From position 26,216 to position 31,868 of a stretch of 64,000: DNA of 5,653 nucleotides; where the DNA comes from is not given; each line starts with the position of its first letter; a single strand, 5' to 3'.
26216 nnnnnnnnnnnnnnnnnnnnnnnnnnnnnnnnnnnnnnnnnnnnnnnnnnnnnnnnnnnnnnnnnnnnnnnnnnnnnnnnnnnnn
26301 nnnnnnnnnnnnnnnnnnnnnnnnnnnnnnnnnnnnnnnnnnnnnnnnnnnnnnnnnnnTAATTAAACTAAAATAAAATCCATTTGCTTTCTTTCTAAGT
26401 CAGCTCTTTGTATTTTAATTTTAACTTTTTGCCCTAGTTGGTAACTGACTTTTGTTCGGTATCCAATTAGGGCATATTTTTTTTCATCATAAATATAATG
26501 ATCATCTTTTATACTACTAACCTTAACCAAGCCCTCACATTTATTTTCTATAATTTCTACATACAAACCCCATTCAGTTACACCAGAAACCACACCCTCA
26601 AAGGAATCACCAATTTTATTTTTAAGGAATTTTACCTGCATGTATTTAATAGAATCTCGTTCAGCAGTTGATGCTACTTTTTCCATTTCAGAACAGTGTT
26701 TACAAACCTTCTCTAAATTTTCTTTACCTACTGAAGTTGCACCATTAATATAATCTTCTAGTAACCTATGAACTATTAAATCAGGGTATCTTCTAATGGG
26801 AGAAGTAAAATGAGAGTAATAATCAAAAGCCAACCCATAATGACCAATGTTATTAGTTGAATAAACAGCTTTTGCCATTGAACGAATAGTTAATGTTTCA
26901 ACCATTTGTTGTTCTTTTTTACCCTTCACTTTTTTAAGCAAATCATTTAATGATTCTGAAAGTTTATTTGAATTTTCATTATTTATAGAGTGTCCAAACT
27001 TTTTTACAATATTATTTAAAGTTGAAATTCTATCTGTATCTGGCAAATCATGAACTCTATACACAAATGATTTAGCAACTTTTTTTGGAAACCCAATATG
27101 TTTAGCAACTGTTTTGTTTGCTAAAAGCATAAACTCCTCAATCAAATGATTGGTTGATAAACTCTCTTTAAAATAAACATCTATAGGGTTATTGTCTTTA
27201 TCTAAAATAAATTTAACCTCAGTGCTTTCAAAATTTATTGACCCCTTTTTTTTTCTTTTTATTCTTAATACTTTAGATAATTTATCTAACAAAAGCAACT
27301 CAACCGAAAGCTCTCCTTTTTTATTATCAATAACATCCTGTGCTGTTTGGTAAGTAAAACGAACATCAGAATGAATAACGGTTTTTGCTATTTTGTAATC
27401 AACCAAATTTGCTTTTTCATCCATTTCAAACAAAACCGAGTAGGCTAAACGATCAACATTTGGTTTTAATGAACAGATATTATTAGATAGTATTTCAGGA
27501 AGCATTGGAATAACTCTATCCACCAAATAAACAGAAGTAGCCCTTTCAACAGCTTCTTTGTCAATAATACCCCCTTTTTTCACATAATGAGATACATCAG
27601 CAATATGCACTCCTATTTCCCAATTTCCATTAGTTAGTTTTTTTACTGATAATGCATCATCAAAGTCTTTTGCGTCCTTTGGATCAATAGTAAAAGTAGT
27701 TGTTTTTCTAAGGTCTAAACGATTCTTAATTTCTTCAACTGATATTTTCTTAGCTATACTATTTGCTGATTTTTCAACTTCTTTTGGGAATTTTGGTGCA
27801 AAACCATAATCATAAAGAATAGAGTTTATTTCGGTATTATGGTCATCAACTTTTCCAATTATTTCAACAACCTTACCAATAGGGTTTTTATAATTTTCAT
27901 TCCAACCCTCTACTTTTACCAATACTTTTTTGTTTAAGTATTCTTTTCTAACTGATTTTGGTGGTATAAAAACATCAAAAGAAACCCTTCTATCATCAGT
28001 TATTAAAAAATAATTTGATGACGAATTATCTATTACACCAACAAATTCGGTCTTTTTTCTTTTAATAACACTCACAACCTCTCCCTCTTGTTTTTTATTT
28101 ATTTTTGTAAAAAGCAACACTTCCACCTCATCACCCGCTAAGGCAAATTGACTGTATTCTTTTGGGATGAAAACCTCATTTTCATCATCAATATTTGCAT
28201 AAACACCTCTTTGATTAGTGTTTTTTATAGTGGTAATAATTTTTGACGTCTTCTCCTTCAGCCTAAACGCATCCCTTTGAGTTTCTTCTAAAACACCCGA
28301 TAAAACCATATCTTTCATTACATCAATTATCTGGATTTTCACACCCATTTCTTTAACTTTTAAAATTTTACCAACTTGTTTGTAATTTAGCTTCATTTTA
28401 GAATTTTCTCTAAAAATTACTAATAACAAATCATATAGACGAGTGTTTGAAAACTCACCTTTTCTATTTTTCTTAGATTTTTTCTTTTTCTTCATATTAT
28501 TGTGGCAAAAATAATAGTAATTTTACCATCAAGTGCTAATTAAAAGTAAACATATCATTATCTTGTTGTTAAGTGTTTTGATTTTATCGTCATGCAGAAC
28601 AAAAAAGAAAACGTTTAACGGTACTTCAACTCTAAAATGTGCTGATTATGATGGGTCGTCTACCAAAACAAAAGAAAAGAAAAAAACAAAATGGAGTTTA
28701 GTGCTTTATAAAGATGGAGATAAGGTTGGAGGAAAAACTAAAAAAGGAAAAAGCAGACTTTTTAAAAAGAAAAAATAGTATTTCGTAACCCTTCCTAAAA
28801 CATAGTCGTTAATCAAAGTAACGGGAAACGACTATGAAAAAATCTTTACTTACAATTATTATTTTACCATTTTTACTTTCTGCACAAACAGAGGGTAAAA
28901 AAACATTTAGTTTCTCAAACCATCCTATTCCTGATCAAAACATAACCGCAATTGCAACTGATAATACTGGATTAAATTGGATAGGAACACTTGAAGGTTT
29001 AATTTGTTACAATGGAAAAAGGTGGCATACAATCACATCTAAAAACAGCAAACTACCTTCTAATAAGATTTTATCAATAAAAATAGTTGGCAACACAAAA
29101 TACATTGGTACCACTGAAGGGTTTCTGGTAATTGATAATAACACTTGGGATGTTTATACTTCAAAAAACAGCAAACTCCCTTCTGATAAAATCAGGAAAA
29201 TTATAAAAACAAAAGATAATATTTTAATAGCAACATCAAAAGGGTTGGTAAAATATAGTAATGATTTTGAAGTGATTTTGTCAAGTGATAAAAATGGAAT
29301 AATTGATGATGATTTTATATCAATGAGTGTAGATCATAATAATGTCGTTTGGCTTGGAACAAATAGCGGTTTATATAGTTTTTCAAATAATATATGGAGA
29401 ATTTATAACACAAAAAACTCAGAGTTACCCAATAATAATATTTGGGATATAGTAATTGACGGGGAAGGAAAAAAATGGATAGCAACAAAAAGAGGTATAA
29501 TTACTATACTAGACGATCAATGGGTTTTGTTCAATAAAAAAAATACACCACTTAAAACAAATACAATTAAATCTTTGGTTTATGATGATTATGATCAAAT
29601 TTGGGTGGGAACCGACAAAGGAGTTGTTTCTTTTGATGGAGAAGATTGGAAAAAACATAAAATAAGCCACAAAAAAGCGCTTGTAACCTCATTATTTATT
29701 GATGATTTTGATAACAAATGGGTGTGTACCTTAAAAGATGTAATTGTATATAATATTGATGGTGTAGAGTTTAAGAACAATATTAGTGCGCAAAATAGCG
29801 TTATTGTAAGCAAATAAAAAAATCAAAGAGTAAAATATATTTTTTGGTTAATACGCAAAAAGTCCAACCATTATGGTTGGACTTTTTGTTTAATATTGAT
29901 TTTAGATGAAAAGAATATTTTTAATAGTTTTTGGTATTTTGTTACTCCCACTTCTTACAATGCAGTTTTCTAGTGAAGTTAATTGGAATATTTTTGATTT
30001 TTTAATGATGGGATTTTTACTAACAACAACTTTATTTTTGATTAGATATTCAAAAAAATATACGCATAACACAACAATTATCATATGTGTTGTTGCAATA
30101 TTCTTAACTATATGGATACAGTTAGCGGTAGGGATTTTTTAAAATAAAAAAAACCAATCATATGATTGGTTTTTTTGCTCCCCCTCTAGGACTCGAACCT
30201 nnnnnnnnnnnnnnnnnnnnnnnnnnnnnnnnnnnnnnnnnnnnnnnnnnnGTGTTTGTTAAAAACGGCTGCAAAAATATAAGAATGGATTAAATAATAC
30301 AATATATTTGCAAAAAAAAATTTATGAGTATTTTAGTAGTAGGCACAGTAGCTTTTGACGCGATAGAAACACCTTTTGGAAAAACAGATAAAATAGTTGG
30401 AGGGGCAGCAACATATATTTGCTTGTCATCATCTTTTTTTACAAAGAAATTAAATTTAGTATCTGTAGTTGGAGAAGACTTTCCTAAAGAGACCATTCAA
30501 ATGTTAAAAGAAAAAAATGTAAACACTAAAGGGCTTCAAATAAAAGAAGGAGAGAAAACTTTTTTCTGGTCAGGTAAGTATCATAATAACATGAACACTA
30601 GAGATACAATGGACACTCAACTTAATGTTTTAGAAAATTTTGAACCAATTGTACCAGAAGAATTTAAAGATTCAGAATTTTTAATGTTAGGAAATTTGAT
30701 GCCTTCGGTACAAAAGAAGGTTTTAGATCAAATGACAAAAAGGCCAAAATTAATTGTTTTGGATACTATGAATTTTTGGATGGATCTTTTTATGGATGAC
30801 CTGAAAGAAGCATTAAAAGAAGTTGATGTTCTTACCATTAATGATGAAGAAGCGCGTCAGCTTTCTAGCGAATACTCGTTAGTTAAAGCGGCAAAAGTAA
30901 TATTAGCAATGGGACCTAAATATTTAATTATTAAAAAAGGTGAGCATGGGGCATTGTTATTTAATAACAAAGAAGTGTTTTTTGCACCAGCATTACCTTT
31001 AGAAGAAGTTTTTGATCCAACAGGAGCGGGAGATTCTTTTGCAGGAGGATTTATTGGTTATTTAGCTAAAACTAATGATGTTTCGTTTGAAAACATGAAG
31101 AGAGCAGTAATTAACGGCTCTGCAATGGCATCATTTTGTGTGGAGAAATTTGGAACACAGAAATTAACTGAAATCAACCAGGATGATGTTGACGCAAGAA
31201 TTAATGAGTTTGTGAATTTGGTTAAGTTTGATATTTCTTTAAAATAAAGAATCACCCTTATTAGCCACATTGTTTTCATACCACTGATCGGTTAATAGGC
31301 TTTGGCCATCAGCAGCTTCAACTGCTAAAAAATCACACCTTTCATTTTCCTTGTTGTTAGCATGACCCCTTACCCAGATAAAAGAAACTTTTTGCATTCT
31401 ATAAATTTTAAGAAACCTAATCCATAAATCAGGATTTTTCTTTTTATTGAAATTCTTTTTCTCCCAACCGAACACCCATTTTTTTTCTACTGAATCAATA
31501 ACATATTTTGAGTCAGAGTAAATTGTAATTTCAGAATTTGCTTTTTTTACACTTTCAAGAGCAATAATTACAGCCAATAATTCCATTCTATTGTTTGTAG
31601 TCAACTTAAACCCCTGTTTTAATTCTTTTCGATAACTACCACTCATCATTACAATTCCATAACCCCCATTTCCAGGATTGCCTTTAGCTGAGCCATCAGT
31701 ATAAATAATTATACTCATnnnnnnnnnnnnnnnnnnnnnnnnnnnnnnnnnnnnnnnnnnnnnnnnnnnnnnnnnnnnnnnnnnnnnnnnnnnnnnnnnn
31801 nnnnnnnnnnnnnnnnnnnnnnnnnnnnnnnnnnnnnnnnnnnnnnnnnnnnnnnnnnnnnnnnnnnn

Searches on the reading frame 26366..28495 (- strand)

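Call 16: search_protein_families(library=pfam, proteins=[window:26366-28495:-], max_evalue=0.00001)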
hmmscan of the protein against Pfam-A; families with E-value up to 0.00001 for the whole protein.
window:26366-28495:- (710 aa): 5 families
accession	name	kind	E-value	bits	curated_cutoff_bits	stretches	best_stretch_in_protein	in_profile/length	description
PF00773.25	RNB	-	1.4e-112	376.6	29.3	1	259-584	1-325/326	RNB domain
PF17876.7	CSD2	-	1.7e-20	73.3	26.2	1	163-237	1-74/74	Cold shock domain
PF17849.7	OB_Dis3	-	2.2e-12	47.3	22.8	1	162-231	2-77/77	Dis3-like cold-shock domain 2 (CSD2)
PF00575.29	S1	-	2.7e-11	44.1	22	1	627-707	3-71/74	S1 RNA binding domain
PF08206.17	OB_RNB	-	2.5e-08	33.9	24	0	101-142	14-57/58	Ribonuclease B OB domain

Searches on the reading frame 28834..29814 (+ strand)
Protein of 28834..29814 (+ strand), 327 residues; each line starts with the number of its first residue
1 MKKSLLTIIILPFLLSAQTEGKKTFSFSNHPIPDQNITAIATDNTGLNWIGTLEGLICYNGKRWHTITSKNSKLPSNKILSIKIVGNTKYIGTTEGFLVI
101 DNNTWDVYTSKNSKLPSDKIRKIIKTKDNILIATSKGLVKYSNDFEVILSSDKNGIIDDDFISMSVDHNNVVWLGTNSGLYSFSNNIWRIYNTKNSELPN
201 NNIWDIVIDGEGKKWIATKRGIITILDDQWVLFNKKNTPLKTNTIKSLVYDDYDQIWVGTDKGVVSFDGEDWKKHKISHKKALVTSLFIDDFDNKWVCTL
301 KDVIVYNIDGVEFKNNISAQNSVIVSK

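Call 42: search_protein_families(library=pfam, proteins=[window:28834-29814:+], max_evalue=0.00001)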
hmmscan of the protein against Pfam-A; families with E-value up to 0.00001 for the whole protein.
window:28834-29814:+ (327 aa): 1 family
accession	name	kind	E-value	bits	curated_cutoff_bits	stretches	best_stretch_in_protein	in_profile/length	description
PF07494.17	Reg_prop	-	4.6e-14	51.2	20.4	0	240-261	2-23/24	Two component regulator propeller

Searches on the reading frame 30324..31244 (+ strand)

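Call 42: search_protein_families(library=pfam, proteins=[window:30324-31244:+], max_evalue=0.00001)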
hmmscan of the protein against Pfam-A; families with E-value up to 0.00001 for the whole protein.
window:30324-31244:+ (307 aa): 1 family
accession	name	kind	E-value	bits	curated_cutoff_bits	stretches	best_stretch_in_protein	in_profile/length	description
PF00294.29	PfkB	-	2.7e-33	116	25.8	1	20-281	30-298/302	pfkB family carbohydrate kinase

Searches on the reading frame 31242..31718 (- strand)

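Call 42: search_protein_families(library=pfam, proteins=[window:31242-31718:-], max_evalue=0.00001)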
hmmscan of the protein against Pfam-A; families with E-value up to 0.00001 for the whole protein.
window:31242-31718:- (159 aa): 1 family
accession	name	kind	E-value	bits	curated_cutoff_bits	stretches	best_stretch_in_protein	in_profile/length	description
PF00075.30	RNase_H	-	9.1e-38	130.1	25.8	1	3-136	4-140/141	RNase H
